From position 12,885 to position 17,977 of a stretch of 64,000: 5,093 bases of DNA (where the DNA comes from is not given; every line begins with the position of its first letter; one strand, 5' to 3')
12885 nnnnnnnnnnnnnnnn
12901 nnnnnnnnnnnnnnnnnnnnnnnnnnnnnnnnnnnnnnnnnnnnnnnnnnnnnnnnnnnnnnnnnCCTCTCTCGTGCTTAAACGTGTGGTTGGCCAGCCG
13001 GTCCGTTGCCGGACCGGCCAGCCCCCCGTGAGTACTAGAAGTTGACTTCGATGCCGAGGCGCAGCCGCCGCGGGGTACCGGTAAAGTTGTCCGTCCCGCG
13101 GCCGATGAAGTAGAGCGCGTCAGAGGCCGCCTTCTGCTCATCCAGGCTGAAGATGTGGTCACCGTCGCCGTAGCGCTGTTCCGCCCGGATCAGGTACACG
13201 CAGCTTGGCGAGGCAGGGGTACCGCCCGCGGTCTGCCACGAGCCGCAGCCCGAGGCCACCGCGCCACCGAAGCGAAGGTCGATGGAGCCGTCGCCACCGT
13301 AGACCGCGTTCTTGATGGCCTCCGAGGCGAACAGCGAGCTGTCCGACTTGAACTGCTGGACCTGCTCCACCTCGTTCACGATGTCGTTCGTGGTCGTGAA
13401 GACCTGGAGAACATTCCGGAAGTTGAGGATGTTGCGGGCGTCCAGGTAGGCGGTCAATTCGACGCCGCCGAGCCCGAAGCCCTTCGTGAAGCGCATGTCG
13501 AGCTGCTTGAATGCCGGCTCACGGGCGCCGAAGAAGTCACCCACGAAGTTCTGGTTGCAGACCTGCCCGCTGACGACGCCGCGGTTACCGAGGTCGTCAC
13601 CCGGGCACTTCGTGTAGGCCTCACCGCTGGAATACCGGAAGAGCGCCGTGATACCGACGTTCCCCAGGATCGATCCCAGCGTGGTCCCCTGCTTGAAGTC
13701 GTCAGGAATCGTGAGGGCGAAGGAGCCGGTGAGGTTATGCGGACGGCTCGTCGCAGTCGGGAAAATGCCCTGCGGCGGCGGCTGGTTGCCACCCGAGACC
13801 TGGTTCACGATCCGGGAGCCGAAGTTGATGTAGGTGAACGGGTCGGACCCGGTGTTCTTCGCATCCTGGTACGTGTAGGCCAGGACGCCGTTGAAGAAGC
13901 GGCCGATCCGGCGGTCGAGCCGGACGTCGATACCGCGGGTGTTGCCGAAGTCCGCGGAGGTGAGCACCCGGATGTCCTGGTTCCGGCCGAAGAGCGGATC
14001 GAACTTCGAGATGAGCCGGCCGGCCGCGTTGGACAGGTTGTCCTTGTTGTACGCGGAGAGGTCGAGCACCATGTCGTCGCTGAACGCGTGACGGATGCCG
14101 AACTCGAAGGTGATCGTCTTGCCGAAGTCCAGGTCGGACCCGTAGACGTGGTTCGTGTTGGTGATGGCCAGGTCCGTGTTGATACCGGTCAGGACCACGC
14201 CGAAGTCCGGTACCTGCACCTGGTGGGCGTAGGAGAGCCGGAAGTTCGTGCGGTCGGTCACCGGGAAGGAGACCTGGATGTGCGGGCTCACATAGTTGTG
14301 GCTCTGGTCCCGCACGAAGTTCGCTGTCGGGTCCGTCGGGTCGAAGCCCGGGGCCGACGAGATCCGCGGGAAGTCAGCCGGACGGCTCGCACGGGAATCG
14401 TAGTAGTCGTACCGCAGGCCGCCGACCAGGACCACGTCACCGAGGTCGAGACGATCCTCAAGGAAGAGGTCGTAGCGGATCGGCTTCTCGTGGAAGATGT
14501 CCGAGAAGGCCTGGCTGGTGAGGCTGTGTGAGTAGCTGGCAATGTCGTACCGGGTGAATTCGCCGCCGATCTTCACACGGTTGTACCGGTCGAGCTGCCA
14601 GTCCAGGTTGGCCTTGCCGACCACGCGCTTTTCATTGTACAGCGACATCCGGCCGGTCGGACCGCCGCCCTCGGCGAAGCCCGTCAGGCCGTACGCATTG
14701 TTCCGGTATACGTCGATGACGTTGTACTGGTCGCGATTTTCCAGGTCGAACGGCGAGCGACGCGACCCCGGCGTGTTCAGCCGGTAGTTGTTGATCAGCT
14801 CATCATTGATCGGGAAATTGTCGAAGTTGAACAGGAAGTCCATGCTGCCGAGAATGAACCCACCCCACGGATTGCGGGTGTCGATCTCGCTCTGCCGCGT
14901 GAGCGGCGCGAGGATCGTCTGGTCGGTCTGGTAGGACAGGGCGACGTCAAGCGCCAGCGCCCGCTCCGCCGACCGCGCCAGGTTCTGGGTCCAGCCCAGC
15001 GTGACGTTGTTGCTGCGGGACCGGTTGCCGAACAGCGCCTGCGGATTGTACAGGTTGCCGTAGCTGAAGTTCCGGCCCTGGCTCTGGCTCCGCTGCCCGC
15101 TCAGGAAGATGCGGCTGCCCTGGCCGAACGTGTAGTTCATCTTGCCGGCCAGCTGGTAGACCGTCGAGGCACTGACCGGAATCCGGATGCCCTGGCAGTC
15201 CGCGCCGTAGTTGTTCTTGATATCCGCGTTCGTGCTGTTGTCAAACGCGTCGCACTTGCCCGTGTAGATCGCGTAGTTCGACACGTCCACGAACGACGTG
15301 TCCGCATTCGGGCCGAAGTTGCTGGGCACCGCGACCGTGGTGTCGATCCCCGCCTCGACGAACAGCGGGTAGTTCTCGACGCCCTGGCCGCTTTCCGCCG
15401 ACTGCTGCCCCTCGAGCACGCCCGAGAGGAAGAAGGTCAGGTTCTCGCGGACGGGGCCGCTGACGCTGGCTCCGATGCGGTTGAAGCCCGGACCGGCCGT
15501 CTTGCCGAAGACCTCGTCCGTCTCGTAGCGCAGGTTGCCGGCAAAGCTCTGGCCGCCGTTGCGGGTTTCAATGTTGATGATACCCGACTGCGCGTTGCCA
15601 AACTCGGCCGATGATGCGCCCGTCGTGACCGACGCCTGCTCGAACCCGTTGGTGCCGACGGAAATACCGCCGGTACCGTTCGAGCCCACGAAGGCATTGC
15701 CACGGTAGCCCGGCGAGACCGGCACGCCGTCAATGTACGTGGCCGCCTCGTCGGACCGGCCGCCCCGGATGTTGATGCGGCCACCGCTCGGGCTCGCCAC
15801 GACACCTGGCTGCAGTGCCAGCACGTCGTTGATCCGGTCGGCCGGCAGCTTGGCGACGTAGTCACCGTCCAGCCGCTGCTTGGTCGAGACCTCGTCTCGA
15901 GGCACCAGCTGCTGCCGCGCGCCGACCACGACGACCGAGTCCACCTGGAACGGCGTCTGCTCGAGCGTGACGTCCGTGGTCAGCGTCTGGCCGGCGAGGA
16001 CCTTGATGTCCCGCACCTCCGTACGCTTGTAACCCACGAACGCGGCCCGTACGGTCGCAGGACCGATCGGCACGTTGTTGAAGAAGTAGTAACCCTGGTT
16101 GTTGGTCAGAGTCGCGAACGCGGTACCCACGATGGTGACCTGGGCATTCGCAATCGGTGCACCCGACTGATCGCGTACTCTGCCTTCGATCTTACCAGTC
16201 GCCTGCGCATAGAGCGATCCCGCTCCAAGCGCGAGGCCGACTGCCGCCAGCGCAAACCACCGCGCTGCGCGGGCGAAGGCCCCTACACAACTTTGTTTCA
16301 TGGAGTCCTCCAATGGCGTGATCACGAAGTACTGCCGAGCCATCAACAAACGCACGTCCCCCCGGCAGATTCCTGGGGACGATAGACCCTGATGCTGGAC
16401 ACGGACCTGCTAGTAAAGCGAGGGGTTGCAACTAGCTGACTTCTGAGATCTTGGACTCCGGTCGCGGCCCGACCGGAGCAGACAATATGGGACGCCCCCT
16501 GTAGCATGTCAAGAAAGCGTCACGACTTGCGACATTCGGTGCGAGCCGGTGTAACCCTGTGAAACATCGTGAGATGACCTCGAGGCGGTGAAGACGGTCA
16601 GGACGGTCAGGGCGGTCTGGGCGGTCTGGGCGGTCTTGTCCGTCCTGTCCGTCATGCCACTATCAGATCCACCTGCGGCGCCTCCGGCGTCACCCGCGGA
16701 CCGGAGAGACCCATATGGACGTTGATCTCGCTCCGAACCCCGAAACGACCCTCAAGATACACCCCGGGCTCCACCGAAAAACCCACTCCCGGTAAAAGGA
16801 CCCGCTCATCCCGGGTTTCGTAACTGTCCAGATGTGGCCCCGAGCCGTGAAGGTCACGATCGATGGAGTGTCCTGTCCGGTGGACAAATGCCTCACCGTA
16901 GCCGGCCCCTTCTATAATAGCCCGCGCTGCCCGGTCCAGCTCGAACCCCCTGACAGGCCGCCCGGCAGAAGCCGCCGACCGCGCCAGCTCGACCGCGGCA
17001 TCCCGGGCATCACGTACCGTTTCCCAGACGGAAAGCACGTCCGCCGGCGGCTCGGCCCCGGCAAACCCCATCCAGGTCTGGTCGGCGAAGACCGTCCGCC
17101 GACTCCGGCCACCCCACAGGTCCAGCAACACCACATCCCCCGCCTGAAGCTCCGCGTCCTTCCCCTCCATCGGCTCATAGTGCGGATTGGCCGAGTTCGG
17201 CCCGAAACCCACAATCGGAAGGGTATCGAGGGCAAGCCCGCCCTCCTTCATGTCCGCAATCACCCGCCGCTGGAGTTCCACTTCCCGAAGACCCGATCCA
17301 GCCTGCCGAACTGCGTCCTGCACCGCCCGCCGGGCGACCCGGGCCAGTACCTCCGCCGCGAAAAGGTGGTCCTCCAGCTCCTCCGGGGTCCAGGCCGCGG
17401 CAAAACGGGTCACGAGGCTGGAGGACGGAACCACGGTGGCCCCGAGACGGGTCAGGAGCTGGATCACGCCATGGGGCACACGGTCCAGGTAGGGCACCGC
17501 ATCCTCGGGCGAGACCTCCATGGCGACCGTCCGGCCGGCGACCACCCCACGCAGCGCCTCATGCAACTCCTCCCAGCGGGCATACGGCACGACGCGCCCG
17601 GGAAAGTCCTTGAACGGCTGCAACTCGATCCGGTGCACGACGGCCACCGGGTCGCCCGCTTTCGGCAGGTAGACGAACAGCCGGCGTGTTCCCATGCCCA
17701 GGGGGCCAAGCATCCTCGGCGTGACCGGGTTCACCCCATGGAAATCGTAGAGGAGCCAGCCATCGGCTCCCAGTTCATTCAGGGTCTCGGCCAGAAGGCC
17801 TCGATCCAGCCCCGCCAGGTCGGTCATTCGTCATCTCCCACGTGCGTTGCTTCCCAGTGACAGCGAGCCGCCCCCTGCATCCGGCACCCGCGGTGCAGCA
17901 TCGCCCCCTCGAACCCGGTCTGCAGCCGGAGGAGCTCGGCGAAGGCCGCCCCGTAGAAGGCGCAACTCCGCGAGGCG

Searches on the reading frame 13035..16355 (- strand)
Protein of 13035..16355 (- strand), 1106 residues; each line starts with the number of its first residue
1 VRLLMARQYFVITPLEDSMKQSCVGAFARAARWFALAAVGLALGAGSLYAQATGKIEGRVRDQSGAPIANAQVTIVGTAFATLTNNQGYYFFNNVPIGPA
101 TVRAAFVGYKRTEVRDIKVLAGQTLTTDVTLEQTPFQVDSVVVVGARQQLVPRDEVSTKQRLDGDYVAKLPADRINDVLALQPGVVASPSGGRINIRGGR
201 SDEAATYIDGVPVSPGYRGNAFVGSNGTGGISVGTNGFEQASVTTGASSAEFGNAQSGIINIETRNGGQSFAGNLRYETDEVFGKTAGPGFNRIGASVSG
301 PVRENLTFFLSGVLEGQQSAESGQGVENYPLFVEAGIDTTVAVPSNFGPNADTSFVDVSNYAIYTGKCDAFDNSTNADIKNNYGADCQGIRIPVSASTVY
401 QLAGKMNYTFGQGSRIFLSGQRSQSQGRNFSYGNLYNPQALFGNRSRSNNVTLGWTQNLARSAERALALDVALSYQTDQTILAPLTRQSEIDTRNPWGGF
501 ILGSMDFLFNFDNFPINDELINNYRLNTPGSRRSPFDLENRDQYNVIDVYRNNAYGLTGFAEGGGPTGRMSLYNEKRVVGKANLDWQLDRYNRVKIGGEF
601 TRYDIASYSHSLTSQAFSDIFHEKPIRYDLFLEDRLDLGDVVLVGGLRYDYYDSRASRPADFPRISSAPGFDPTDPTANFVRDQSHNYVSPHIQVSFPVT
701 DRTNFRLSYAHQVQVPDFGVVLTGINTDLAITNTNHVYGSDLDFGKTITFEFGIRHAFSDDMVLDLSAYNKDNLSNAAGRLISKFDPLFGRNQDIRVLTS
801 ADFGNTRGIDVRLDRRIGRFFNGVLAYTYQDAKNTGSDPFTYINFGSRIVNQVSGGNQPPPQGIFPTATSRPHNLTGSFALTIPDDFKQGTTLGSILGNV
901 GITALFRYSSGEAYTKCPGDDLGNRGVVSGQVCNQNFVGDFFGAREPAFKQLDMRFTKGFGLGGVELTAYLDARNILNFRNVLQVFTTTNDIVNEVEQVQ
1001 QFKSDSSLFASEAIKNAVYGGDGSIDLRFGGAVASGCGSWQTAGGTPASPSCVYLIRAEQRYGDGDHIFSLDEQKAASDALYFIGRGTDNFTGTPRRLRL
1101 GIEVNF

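Call 3: search_protein_families(library=pfam, proteins=[window:13035-16355:-], max_evalue=0.01)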
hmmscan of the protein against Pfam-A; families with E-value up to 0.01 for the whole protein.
window:13035-16355:- (1106 aa): 4 families
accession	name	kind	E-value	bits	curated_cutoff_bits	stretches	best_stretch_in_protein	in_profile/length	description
PF13620.12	CarboxypepD_reg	-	3.1e-20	72.7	32.3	1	56-132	2-82/82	Carboxypeptidase regulatory-like domain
PF13715.12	CarbopepD_reg_2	-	4e-14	52.9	32.2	1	56-143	1-88/88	CarboxypepD_reg-like domain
PF07715.20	Plug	-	3.4e-09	37.6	23.9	1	158-257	8-104/107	TonB-dependent Receptor Plug Domain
PF15976.11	CooC_C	-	0.0051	17.2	29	0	56-92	19-53/93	CS1-pili formation C-terminal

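Call 4: search_protein_families(library=ncbifam, proteins=[window:13035-16355:-], max_evalue=0.01)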
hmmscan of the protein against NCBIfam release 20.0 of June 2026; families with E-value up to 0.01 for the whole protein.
window:13035-16355:- (1106 aa): 4 families
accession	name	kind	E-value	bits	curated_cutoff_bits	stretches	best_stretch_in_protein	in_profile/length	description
TIGR04056.1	OMP_RagA_SusC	subfamily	6.4e-11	41.3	368.25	1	55-269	2-208/981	SusC/RagA family TonB-linked outer membrane protein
TIGR01783.1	TonB-siderophor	subfamily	2e-10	39.9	223.5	1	168-281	15-124/649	TonB-dependent siderophore receptor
NF049946.1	TonB_dep_CU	exception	0.00041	18.8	700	0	232-269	137-174/683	TonB-dependent receptor, CU motif-type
NF010010.0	PRK13483.1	equivalog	0.0022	16.1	927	1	129-312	23-210/660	ligand-gated channel protein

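Call 43: search_solved_structures(query=window:13035-16355:-, max_evalue=0.01)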
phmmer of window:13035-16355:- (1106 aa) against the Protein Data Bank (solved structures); distinct sequences matched with E-value up to 0.01: 2.
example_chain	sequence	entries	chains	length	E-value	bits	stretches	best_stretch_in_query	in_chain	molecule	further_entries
4wi0_B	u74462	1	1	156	0.0023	19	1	63-129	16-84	Cellulosomal scaffoldin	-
4u3s_B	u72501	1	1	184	0.0027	18.7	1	61-129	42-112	Cellulosomal scaffoldin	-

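Call 99: search_protein_families(library=pfam, proteins=[window:13035-16301:-], max_evalue=1)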
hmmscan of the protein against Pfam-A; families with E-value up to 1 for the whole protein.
window:13035-16301:- (1088 aa): 5 families
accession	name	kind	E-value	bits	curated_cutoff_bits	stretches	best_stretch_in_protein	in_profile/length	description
PF13620.12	CarboxypepD_reg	-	3e-20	72.8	32.3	1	38-114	2-82/82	Carboxypeptidase regulatory-like domain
PF13715.12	CarbopepD_reg_2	-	3.9e-14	52.9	32.2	1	38-125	1-88/88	CarboxypepD_reg-like domain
PF07715.20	Plug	-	3.3e-09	37.7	23.9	1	140-239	8-104/107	TonB-dependent Receptor Plug Domain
PF15976.11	CooC_C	-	0.005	17.3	29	1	38-74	19-53/93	CS1-pili formation C-terminal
PF02369.22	Big_1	-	0.039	14.5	34.9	1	34-69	17-53/93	Bacterial Ig-like domain (group 1)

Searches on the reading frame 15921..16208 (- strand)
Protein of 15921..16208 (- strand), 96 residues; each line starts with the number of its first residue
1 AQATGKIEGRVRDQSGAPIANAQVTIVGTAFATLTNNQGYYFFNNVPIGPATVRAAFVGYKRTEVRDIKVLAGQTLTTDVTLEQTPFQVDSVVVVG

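Call 97: search_solved_structures(query=window:15921-16208:-, max_evalue=10)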
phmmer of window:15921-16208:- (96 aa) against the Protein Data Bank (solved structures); distinct sequences matched with E-value up to 10: 19.
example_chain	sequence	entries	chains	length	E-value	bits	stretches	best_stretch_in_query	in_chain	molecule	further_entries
4wi0_B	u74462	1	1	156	7.3e-05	25.9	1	14-80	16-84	Cellulosomal scaffoldin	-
4u3s_B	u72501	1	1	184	0.00011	25.3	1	14-80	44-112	Cellulosomal scaffoldin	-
6ytc_A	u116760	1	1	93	0.011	18.9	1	14-96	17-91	TonB-dependent receptor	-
9hfj_A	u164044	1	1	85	0.025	17.8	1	7-65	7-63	SusC homolog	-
3mn8_A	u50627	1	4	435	0.039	17.2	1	6-72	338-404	LP15968p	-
1eo2_B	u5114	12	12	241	0.1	15.8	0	28-54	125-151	PROTOCATECHUATE 3,4-DIOXYGENASE BETA CHAIN | PROTOCATECHUATE 3,4-DIOXYGENASE BETA CHAIN;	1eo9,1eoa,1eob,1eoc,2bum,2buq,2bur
8aa4_A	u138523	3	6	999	0.11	15.7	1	7-96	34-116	SusC homolog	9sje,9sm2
2but_B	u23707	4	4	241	0.12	15.6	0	28-54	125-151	PROTOCATECHUATE 3,4-DIOXYGENASE BETA CHAIN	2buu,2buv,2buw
3t63_M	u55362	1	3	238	0.23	14.7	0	12-55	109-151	Protocatechuate 3,4-dioxygenase beta chain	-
9s97_A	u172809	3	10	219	0.86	12.9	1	53-96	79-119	Cell division protein B2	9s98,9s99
5g5d_B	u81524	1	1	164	0.93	12.7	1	15-79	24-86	CELLULOSOMAL-SCAFFOLDING PROTEIN A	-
2b59_B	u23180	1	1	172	1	12.6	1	15-79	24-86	Cellulosomal scaffolding protein A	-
3lkt_M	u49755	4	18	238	1.2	12.5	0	12-54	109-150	Protocatechuate 3,4-dioxygenase beta chain | PROTOCATECHUATE 3,4-DIOXYGENASE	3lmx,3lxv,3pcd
2pcd_M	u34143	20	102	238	1.2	12.4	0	12-54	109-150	PROTOCATECHUATE 3,4-DIOXYGENASE (BETA CHAIN) | PROTOCATECHUATE 3,4-DIOXYGENASE | Protocatechuate 3,4-dioxygenase beta chain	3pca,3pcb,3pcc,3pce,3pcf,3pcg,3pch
1ykk_B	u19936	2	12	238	1.2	12.4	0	12-54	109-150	Protocatechuate 3,4-dioxygenase beta chain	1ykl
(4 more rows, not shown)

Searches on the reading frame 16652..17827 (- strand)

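Call 25: search_protein_families(library=pfam, proteins=[window:16652-17827:-], max_evalue=0.001)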
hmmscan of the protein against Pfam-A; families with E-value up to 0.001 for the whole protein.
window:16652-17827:- (391 aa): 1 family
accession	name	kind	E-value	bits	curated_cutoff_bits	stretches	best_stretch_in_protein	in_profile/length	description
PF00557.29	Peptidase_M24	-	2.5e-36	125.9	23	1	162-371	7-205/208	Metallopeptidase family M24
